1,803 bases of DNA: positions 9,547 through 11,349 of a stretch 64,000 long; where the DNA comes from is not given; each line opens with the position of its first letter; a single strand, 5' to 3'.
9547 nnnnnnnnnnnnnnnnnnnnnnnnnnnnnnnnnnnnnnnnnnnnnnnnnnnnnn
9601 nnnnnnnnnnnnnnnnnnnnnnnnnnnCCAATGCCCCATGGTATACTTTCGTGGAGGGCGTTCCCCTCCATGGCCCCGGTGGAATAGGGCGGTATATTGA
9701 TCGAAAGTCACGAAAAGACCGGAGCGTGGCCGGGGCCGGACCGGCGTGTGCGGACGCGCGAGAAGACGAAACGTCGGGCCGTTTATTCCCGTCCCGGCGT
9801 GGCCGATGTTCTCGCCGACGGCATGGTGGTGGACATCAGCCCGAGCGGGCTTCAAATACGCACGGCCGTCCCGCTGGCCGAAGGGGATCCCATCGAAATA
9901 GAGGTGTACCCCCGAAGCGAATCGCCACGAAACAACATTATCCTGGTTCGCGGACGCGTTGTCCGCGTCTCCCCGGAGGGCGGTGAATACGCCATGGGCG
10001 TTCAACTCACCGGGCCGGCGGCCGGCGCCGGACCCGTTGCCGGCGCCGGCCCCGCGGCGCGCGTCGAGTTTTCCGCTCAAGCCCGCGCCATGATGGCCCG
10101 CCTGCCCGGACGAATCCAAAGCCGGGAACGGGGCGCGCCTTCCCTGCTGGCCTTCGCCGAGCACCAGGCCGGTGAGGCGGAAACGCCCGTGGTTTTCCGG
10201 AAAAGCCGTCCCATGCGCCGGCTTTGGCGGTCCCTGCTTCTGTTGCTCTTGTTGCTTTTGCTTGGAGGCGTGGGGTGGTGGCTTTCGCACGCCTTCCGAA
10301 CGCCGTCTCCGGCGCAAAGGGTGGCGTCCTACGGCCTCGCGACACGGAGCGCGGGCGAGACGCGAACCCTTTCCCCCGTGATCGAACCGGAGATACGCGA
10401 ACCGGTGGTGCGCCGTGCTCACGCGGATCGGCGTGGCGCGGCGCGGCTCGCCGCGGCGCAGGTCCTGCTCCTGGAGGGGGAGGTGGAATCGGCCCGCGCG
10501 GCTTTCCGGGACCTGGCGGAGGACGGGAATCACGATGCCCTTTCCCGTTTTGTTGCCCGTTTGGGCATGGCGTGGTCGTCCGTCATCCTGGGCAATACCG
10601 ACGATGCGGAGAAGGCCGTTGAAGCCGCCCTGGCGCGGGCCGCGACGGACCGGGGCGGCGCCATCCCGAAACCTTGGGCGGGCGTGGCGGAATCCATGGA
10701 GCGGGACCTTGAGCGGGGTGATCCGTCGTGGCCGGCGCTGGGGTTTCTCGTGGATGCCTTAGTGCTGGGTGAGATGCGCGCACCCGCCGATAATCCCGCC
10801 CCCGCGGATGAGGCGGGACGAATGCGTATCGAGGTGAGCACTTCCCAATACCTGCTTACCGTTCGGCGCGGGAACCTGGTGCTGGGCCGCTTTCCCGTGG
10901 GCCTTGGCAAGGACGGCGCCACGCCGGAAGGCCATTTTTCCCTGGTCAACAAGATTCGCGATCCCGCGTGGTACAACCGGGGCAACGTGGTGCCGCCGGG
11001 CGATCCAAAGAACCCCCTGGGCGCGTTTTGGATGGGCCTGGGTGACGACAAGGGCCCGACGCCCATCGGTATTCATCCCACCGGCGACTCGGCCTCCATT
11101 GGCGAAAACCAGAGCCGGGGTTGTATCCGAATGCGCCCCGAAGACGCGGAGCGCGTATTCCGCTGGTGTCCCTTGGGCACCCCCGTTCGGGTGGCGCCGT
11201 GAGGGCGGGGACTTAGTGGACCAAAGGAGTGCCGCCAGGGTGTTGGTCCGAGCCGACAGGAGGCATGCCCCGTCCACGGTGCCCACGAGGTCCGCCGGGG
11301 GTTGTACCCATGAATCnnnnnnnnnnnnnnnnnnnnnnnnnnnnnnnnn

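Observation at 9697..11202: PilZ (c-di-GMP receptor) domain fused via a TM helix to an L,D-transpeptidase catalytic domain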

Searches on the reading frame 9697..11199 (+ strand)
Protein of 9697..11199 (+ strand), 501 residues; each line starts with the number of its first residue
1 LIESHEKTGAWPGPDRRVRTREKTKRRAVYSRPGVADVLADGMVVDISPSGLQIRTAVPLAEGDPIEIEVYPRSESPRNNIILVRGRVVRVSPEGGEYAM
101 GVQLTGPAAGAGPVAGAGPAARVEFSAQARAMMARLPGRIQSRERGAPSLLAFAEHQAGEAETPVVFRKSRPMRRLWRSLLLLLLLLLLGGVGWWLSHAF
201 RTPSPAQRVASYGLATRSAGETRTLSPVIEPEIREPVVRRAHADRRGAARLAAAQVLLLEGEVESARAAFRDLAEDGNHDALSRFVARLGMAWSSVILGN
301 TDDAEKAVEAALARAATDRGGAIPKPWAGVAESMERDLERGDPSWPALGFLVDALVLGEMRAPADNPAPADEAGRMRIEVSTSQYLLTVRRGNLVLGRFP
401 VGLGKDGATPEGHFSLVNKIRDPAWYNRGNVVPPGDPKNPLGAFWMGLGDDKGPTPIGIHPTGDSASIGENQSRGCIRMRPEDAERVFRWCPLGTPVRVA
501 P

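Call 3: search_protein_families(library=pfam, proteins=[window:9697-11199:+], max_evalue=1)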
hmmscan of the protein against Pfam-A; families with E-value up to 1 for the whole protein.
window:9697-11199:+ (501 aa): 7 families
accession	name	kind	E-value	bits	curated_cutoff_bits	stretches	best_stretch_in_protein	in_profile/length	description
PF03734.19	YkuD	-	6.2e-23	82.4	23.4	1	377-499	3-146/146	L,D-transpeptidase catalytic domain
PF07238.19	PilZ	-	1.7e-09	38.4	22.5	1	39-106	22-87/102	PilZ domain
PF13428.12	TPR_14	-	0.0012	19.8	23.5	1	248-282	2-37/44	Tetratricopeptide repeat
PF13432.12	TPR_16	-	0.0057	17.5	32.7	0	241-278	26-62/65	Tetratricopeptide repeat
PF09976.15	TPR_21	-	0.051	13.7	25.5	1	247-312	76-140/193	Tetratricopeptide repeat-like domain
PF14559.12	TPR_19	-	0.1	13.4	25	1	246-287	24-66/68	Tetratricopeptide repeat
PF07719.23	TPR_2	-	0.54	11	27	0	292-314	8-30/34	Tetratricopeptide repeat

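Call 4: search_protein_families(library=ncbifam, proteins=[window:9697-11199:+], max_evalue=1)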
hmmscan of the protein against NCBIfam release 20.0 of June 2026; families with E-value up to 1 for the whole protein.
window:9697-11199:+ (501 aa): 8 families
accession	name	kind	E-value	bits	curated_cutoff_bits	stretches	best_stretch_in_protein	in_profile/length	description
NF047955.1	TransPepLdtE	equivalog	1.4e-09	37.5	480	1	399-499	120-232/322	L,D-transpeptidase LdtE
TIGR02266.1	gmx_TIGR02266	paralog_domain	0.00015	21.9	68.7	1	41-105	18-81/96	TIGR02266 family protein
NF007563.0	PRK10190.1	equivalog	0.0002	20.6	517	1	431-499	168-230/310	L,D-transpeptidase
NF007612.0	PRK10260.1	equivalog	0.00027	20.1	583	1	431-498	171-232/306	L,D-transpeptidase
NF040925.1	LD_carbox_ElsL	exception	0.0015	18.3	270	1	444-489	103-148/164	cell wall-recycling L,D-carboxypeptidase ElsL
NF004786.0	PRK06132.1-3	equivalog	0.0084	14.9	329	1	366-421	19-75/418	hypothetical protein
NF047797.1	glminPNH3LysDgaE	equivalog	0.11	11.4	600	1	41-90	64-113/367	D-glucosaminate-6-phosphate ammonia lyase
NF004785.0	PRK06132.1-2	subfamily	0.16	11.2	169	0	370-422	60-110/353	hypothetical protein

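Call 6: find_homologous_proteins(query=window:9697-11199:+)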
Query window:9697-11199:+ (501 aa): 24 proteins with E <= 0.001 among 8000 candidates.
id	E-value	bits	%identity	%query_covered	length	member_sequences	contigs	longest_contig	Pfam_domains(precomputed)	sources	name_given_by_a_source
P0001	0.0e+0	1067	100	97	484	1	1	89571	PF07238.20,PF03734.20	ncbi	-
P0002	1.9e-159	550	64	85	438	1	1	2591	PF07238.20,PF03734.20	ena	-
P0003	2.1e-153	530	60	91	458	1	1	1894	PF07238.20,PF03734.20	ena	-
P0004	5.9e-126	439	72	56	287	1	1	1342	PF03734.20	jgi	jgi:hypothetical protein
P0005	2.3e-71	259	61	28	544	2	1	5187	PF07238.20,PF03734.20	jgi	-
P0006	6.2e-71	258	39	92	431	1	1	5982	PF07238.20,PF03734.20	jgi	jgi:hypothetical protein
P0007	6.9e-70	255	47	49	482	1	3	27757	PF07238.20,PF03734.20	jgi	jgi:hypothetical protein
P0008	8.2e-68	248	46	44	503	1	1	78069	PF07238.20,PF03734.20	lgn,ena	-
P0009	1.5e-66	244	36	93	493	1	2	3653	PF07238.20,PF03734.20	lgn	-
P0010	2.2e-65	240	38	98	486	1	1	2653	PF07238.20,PF03734.20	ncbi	-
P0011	2.9e-65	239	44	50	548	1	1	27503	PF07238.20,PF03734.20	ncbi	-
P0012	1.6e-64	237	34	98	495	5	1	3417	PF07238.20,PF03734.20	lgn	-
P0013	7.0e-59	218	37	97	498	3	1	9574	PF07238.20,PF03734.20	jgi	-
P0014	1.7e-58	217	59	25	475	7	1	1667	PF07238.20,PF03734.20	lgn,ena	-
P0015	2.9e-57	213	61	24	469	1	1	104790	PF07238.20,PF03734.20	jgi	jgi:L,D-transpeptidase catalytic domain/PilZ domain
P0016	7.4e-56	208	64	27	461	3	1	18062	PF07238.20,PF03734.20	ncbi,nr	ncbi:MAG: L,D-transpeptidase family protein [Candidatus Hydrogenedentes bacterium]|nr:L,D-transpepti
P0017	2.6e-54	203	58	27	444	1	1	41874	PF07238.20,PF03734.20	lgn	-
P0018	9.3e-51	191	42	50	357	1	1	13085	PF03734.20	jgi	jgi:lipoprotein-anchoring transpeptidase ErfK/SrfK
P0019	1.4e-48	184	43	17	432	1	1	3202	PF07238.20,PF03734.20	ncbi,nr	ncbi:MAG: L,D-transpeptidase family protein [Candidatus Hydrogenedentes bacterium]|nr:L,D-transpepti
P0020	2.5e-47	180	32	97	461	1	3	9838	PF07238.20,PF03734.20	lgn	-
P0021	4.0e-40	156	30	97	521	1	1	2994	PF03734.20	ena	-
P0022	6.9e-36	142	52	25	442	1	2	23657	PF07238.20,PF03734.20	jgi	jgi:lipoprotein-anchoring transpeptidase ErfK/SrfK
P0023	3.7e-18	84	50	19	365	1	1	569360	PF01476.27,PF03734.20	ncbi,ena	-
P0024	1.8e-5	42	38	20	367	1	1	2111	PF03734.20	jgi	jgi:L,D-transpeptidase ErfK/SrfK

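Call 10: find_encoding_contigs(protein=P0001, flank=10000, max_places=3)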
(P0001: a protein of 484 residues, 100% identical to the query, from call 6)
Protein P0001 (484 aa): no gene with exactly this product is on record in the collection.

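Call 12: find_related_loci(query=A1, collection=genome_contigs, flank=8000)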
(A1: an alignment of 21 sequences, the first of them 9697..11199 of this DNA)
Query A1 (501 aa) in genome_contigs; peptide patterns used: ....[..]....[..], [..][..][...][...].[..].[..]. (x = any residue, [..] = any of these).
129 stretches matched a pattern; 73 encode a relative of the query (tblastn E <= 1e-3); 73 distinct loci.
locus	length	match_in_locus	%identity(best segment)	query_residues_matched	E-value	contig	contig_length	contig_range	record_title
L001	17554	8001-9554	36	1-501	2e-74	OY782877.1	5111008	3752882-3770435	MAG: Candidatus Hydrogenedentes bacterium isolate 28e603e2-5466-4732-bb1a-a7370d5bccbd genome assembly, chromosome: 1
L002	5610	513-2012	35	13-499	7e-63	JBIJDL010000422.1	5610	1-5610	MAG: Candidatus Hydrogenedentales bacterium isolate ME2006-08-22D15_3300044611_group2_bin248 Rohwer_bin1462_scaffold_263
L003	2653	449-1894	38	12-501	1e-62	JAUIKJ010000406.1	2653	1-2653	MAG: Candidatus Hydrogenedentota bacterium isolate Co_bin.356 NODE_233057_length_2653_cov_0.682106, whole genome shotgun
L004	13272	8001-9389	37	15-499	2e-61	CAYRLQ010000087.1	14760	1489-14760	MAG TPA_asm: uncultured Nitrospiraceae bacterium isolate binchicken_co100_346 genome assembly, contig: NODE_6445_length_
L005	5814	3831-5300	32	15-499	6e-61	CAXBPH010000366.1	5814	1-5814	MAG TPA_asm: uncultured bacterium isolate ERR2762188_binner12_Refined_16 genome assembly, contig: ERZ3421808.20518, whol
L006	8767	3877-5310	34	38-499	1e-60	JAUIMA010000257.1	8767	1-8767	MAG: Candidatus Hydrogenedentota bacterium isolate Co_bin.7 NODE_44977_length_8767_cov_0.940509, whole genome shotgun se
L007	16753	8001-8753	40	257-499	2e-51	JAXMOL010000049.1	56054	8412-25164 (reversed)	MAG: Candidatus Hydrogenedentota bacterium isolate EC_MBin.53 ECX_499CoAssmbCtg, whole genome shotgun sequence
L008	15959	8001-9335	64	15-501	3e-51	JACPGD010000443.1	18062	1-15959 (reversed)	MAG: Candidatus Hydrogenedentota bacterium isolate NC_groundwater_378_Ag_B-0.1um_61_12 GD18-4_B1_scaffold_1429495, whole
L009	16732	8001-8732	41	251-499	4e-50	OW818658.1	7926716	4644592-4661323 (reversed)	metagenome genome assembly, chromosome: 1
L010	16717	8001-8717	41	256-499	2e-48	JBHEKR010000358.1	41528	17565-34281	MAG: Candidatus Hydrogenedentales bacterium isolate bin.359 k141_5402650, whole genome shotgun sequence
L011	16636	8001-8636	45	282-499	2e-48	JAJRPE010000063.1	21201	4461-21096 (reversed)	MAG: Candidatus Hydrogenedentota bacterium isolate Dive100_bin1.12 k141_164836, whole genome shotgun sequence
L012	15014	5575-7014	28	15-499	7e-43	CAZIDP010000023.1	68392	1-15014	MAG TPA_asm: uncultured Nitrospirales bacterium isolate SRP241326_co1_1 genome assembly, contig: NODE_718_length_68392_c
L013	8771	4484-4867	57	374-501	6e-43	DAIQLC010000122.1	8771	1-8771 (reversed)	MAG TPA_asm: Candidatus Hydrogenedentota bacterium isolate CTOTU19843 NODE_6622_length_8771_cov_22.021799, whole genome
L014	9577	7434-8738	30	66-499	1e-42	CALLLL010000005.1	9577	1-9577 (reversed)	MAG: uncultured bacterium isolate S4_Bin_METABAT__100_1 genome assembly, contig: c_000001304876, whole genome shotgun se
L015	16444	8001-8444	52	362-501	3e-42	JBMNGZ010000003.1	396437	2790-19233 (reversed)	MAG: Candidatus Hydrogenedentales bacterium isolate SBF912LR0HQ0180 contig_38387, whole genome shotgun sequence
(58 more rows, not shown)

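Call 36: predict_structure(alignment_id=A1)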
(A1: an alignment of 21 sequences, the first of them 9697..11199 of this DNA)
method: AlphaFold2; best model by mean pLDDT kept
length: 501 residues; sequences in the alignment: 21
mean_pLDDT: 69.1   pTM: 0.37
mean pLDDT of the five models: 69.1, 69.0, 69.0, 67.8, 66.9
residues with pLDDT >= 90: 123; 70-90: 184; 50-70: 46; < 50: 148
segments of 3 or more residues with pLDDT < 50: 1-23, 107-126, 135-171, 203-242, 347-349, 353-373
pLDDT, mean of each block of 10 residues (from residue 1): 31 29 70 69 81 89 88 66 86 81 62 27 44 47 37 44 35 70 91 78 40 32 30 30 62 79 91 90 89 92 94 85 74 86 59 40 33 73 92 82 89 90 82 85 91 86 88 88 90 89 88
secondary structure, 60 per line:
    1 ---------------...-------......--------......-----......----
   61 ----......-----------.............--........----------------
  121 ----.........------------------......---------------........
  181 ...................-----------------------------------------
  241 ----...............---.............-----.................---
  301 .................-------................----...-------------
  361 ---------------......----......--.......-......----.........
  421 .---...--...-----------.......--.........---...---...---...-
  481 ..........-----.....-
elements in order: E26-31 E40-45 E51-56 E65-70 E82-94 E97-104 H125-133 H152-157 H173-199 H245-259 H263-275 H281-297 H301-317 H325-340 E376-381 E386-391 E394-400 E402-404 E412-421 E425-427 E430-432 E444-450 E453-461 E471-473 E477-479 H481-490 E496-500

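Call 40: fold_search(model_id=the predicted structure, library=pdb)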
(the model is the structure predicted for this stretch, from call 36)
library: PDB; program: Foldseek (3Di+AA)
matches with E <= 10: 1315; with E <= 0.001: 75
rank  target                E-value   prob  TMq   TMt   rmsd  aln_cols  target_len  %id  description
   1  4a1i_A                8.0e-12  1.00  0.21  0.62   4.3       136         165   32  ykud from B.subtilis (released 2012-09-26)
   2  1y7m_A                9.5e-12  1.00  0.21  0.62   4.3       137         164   31  Crystal Structure of the B. subtilis YkuD protein at 2 A resolution (released 2005-03-01)
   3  3zqd_MODEL_1_A        1.7e-08  1.00  0.21  0.58   4.9       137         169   31  B. subtilis L,D-transpeptidase (released 2012-05-23)
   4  6d51                  1.4e-07  1.00  0.21  0.43   4.8       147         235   22  Crystal structure of L,D-transpeptidase 3 from Mycobacterium tuberculosis in complex with a faropenem-derived adduct (released 2019-02-27)
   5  4xvo_A                1.9e-07  1.00  0.20  0.45   5.0       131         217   23  L,D-transpeptidase from Mycobacterium smegmatis (released 2015-02-11)
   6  5lb1_B                2.2e-07  1.00  0.20  0.39   3.1       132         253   19  Crystal structure of the Mycobacterium tuberculosis L,D-transpeptidase-2 (LdtMt2) BC-module with thionitrobenzoate (TN (released 2017-01-18)
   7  6iyw_A                2.4e-07  1.00  0.21  0.38   5.0       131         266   21  Crystal sturucture of L,D-transpeptidase LdtMt2 from Mycobacterium tuberculosis in complex with Imipenem adduct (released 2019-02-27)
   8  6iyv_A                2.5e-07  1.00  0.21  0.37   4.9       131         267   20  Crystal sturucture of L,D-transpeptidase LdtMt2 from Mycobacterium tuberculosis in complex with ertapenem adduct (released 2019-02-27)
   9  6fj1_A                3.5e-07  1.00  0.21  0.41   3.3       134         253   25  Structure of the Ldtfm-avibactam carbamoyl enzyme (released 2019-01-30)
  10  5lbg_A                3.5e-07  1.00  0.20  0.38   5.4       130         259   21  Crystal structure of the Mycobacterium tuberculosis L,D-transpeptidase-2 (LdtMt2) BC-module with faropenem-derived add (released 2017-01-18)
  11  8a1m_A                3.9e-07  1.00  0.20  0.28   5.2       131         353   20  Crystal structure of the transpeptidase LdtMt2 from Mycobacterium tuberculosis in complex with maleimide analogue 4 (released 2023-06-14)
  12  4jmn                  4.1e-07  1.00  0.20  0.45   5.0       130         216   27  Crystal structure of LD transpeptidase LdtMt1 from M. tuberculosis (released 2013-10-23)
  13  6d4k                  4.6e-07  1.00  0.21  0.42   4.9       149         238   22  Crystal structure of L,D-transpeptidase 3 from Mycobacterium tuberculosis at 1.32 A resolution (released 2019-02-27)
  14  1zat                  5.7e-07  1.00  0.21  0.41   3.3       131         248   26  Crystal Structure of an Enterococcus faecium peptidoglycan binding protein at 2.4 A resolution (released 2006-03-28)
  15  3tx4_A                5.7e-07  1.00  0.20  0.37   5.5       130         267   20  Crystal Structure of Mutant (C354A) M. tuberculosis LD-transpeptidase type 2 (released 2012-12-05)
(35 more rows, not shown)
